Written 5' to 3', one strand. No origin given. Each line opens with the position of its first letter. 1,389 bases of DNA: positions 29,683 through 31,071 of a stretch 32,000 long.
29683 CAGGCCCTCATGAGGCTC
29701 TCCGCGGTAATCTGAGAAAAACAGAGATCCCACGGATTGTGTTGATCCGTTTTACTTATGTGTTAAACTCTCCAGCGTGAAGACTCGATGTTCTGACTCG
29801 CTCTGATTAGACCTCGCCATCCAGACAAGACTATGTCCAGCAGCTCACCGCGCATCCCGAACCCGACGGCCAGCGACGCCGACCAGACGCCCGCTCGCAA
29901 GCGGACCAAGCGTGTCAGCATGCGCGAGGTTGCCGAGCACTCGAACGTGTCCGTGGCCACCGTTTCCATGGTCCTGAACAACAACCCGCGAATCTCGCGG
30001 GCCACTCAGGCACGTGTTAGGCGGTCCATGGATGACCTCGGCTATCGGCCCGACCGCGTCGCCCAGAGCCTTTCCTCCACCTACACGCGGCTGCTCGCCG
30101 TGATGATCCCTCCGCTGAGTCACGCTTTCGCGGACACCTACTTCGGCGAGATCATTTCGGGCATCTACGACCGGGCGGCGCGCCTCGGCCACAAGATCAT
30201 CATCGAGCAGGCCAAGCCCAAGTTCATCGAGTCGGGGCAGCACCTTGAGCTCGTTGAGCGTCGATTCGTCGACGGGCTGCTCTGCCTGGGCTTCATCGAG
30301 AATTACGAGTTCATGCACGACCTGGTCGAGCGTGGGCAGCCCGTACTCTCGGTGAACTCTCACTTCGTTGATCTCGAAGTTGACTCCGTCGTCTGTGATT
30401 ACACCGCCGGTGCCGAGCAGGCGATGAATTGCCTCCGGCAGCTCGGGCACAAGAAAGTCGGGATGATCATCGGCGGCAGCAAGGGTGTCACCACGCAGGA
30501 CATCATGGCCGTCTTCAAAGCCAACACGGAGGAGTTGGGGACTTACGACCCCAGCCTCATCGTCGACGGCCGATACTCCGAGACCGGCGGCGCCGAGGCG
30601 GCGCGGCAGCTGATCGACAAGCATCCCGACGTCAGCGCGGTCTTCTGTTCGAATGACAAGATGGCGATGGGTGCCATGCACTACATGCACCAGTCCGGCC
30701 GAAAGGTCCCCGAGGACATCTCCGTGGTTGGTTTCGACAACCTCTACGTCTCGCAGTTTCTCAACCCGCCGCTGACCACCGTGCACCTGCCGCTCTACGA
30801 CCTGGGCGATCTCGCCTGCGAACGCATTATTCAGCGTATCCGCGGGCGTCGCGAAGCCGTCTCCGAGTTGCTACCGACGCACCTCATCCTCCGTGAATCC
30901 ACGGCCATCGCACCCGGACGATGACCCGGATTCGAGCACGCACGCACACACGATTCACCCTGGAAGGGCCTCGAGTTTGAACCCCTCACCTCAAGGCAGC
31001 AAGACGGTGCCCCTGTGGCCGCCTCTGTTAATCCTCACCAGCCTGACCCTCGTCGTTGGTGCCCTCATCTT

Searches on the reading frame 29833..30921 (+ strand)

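Call 8: search_protein_families(library=pfam, proteins=[window:29833-30921:+], max_evalue=0.001)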
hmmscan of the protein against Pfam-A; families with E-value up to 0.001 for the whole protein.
window:29833-30921:+ (363 aa): 4 families
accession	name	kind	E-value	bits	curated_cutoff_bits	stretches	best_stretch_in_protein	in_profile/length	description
PF13377.12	Peripla_BP_3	-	1.9e-31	109.8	26.5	1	201-357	4-167/167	Periplasmic binding protein-like domain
PF00532.27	Peripla_BP_1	-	2.8e-25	89.8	22.2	1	97-347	13-272/281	Periplasmic binding proteins and sugar binding domain of LacI family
PF00356.27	LacI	-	9.7e-15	54.5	27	1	29-74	1-46/46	Bacterial regulatory proteins, lacI family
PF13407.12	Peripla_BP_4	-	2.9e-09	37.3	35.1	1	163-303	75-218/258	Periplasmic binding protein domain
